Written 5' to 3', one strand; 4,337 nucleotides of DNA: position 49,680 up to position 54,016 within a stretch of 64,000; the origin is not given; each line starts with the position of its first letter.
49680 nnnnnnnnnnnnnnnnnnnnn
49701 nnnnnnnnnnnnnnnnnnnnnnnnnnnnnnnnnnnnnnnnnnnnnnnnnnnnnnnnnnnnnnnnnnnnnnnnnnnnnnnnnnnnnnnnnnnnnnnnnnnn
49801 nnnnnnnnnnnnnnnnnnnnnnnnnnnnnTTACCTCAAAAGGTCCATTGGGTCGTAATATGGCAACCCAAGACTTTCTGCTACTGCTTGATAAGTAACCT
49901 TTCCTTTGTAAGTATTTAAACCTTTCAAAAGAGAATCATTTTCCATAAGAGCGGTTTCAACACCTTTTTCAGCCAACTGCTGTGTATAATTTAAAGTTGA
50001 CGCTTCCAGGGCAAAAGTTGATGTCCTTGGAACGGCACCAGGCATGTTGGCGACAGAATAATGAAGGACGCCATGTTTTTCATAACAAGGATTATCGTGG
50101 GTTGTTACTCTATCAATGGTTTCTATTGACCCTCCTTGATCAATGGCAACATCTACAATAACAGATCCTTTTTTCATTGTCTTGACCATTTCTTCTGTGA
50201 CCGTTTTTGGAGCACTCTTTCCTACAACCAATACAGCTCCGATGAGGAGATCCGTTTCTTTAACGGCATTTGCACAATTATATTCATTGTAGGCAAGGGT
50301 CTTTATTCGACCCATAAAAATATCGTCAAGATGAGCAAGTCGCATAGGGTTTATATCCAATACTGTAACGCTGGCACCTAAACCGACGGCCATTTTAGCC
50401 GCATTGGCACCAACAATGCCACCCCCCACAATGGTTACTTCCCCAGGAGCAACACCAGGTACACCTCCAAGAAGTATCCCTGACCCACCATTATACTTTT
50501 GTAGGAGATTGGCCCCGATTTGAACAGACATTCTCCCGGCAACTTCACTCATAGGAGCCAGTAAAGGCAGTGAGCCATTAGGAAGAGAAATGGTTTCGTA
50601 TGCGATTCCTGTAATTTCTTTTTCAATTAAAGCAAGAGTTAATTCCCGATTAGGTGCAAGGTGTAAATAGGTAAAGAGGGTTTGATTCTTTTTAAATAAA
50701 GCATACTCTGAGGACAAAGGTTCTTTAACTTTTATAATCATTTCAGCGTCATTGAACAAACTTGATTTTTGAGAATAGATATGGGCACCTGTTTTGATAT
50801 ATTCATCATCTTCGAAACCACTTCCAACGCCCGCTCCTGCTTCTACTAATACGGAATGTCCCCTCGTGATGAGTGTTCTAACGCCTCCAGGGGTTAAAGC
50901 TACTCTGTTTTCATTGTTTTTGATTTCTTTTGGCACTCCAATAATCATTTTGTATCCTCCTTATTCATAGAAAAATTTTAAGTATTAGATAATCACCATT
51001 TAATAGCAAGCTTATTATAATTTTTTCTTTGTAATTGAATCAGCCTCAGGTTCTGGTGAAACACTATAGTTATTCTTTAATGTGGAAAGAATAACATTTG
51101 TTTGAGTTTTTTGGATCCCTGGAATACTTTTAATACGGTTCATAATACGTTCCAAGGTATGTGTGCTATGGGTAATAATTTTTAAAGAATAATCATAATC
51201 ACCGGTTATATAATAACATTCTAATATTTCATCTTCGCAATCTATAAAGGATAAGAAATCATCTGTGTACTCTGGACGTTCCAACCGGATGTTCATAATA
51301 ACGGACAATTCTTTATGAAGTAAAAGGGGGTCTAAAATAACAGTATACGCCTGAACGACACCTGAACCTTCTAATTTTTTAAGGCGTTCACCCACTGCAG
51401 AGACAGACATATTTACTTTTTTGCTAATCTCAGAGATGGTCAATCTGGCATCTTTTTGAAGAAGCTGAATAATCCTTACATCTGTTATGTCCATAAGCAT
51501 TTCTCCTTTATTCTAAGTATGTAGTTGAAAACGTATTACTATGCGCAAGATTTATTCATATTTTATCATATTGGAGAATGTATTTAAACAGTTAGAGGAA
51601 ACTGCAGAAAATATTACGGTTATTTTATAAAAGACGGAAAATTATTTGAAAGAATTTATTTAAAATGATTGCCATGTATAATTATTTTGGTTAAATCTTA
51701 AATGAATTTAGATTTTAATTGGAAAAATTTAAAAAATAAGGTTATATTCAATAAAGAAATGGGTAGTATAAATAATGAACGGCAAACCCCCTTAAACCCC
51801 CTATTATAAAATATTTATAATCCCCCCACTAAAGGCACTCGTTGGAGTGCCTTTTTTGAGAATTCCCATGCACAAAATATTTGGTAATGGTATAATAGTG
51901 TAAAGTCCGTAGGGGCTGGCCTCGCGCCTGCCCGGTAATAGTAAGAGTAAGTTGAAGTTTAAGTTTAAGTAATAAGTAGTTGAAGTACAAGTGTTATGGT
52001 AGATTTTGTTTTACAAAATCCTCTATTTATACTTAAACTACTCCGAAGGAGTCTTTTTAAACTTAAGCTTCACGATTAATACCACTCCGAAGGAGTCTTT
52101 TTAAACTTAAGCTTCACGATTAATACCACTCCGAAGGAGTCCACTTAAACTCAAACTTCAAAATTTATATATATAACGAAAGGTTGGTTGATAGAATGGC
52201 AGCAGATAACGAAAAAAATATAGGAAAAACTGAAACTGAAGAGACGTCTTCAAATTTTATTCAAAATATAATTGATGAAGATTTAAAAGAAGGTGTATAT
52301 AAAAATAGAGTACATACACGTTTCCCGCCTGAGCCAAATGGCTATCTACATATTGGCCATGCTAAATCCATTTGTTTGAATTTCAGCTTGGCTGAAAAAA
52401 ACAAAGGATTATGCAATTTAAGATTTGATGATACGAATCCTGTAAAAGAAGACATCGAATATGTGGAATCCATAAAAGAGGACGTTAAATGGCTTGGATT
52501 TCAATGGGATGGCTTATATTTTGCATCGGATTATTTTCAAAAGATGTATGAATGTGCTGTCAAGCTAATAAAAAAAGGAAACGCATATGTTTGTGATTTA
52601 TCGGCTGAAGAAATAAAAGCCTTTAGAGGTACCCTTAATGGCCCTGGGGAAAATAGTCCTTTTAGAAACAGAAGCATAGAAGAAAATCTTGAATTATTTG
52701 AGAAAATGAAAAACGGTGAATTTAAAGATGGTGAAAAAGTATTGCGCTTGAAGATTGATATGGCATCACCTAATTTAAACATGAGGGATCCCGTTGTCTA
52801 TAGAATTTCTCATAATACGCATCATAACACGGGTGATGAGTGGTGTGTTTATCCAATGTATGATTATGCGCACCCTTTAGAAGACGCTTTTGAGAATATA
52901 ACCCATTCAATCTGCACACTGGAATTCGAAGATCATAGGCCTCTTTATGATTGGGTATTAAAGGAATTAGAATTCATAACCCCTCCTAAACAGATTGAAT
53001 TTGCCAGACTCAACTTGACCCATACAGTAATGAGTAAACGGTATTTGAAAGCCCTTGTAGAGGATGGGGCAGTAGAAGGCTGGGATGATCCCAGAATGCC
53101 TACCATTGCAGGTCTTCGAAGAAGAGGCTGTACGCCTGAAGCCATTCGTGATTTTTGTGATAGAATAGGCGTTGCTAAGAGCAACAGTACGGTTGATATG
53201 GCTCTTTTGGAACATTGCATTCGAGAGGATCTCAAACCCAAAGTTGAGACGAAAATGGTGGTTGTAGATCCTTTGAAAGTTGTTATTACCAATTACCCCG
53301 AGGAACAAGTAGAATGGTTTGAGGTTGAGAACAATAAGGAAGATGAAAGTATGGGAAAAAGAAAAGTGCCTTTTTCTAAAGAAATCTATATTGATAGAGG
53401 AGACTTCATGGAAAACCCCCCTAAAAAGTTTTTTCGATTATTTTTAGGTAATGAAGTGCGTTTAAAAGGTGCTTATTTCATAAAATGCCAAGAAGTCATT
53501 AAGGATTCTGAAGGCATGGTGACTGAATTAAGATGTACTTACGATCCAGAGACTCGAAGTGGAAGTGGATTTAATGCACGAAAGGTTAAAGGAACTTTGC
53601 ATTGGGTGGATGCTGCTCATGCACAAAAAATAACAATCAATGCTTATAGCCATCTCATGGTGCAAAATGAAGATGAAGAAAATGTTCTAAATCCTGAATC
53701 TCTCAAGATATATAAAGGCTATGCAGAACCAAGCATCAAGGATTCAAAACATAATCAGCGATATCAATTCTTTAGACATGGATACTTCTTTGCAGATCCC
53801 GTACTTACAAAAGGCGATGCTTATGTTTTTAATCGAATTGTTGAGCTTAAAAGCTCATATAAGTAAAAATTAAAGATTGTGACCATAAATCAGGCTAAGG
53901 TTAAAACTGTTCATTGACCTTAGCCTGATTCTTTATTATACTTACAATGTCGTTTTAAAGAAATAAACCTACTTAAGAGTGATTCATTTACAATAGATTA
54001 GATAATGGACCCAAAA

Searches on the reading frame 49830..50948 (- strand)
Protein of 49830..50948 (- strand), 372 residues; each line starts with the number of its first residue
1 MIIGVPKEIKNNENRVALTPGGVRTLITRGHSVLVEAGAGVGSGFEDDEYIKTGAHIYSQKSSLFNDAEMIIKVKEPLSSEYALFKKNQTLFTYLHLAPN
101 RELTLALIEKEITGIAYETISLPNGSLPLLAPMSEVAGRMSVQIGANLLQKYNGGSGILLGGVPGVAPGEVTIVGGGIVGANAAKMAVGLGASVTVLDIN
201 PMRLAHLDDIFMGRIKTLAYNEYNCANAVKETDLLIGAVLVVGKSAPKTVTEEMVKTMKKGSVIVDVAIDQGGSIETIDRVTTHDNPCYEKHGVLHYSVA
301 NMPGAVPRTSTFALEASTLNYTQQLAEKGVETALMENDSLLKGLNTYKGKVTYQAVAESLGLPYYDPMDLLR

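Call 100: search_protein_families(library=pfam, proteins=[window:49830-50948:-], max_evalue=0.00001)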
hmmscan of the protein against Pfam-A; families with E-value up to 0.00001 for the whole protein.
window:49830-50948:- (372 aa): 2 families
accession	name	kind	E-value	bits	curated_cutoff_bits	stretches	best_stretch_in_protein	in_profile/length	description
PF01262.27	AlaDh_PNT_C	-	2.6e-84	282.4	23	1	141-353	1-213/214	Alanine dehydrogenase/PNT, C-terminal domain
PF05222.21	AlaDh_PNT_N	-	4e-49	166.8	30.4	1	4-137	1-136/136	Alanine dehydrogenase/PNT, N-terminal domain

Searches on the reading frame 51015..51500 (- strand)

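Call 100: search_protein_families(library=pfam, proteins=[window:51015-51500:-], max_evalue=0.00001)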
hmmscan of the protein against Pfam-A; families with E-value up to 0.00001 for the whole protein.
window:51015-51500:- (161 aa): 4 families
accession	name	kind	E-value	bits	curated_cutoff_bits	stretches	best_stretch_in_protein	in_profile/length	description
PF01037.27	AsnC_trans_reg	-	1.4e-18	67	25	1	70-140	2-73/73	Lrp/AsnC ligand binding domain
PF13412.12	HTH_24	-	1.1e-15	57.4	21.9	1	3-50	1-48/48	Winged helix-turn-helix DNA-binding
PF13404.12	HTH_AsnC-type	-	1.4e-14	54.1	27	1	3-44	1-42/42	AsnC-type helix-turn-helix domain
PF01022.26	HTH_5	-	1.2e-08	35.1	22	1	8-50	5-46/47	Bacterial regulatory protein, arsR family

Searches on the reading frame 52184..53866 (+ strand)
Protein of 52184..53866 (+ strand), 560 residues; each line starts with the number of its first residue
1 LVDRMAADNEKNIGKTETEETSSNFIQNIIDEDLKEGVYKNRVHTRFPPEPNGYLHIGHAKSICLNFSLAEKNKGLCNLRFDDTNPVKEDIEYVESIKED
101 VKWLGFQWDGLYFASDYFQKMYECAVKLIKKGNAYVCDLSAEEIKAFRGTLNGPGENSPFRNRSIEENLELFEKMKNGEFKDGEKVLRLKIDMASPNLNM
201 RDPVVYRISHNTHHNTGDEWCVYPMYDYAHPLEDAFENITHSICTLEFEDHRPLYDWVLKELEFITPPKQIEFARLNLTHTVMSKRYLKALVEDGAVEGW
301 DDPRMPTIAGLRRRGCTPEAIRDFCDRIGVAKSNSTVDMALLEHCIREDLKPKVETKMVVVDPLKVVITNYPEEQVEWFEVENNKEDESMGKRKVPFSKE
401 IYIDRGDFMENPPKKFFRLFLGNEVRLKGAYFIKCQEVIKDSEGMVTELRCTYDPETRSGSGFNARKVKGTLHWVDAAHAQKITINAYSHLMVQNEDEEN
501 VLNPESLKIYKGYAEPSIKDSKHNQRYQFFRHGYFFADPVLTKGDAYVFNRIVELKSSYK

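Call 100: search_protein_families(library=pfam, proteins=[window:52184-53866:+], max_evalue=0.00001)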
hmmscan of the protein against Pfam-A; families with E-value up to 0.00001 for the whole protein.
window:52184-53866:+ (560 aa): 3 families
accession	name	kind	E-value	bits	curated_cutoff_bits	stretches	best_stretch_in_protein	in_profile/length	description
PF00749.27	tRNA-synt_1c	-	2.5e-114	381.8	23.4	1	43-351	2-313/314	tRNA synthetases class I (E and Q), catalytic domain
PF03950.23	tRNA-synt_1c_C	-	5.2e-28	97.5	23.9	1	358-454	5-91/91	tRNA synthetases class I (E and Q), anti-codon binding domain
PF20974.2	tRNA-synt_1c_C2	-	5.1e-19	69.2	23.9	1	471-538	1-69/69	tRNA synthetases class I (E and Q), anti-codon binding domain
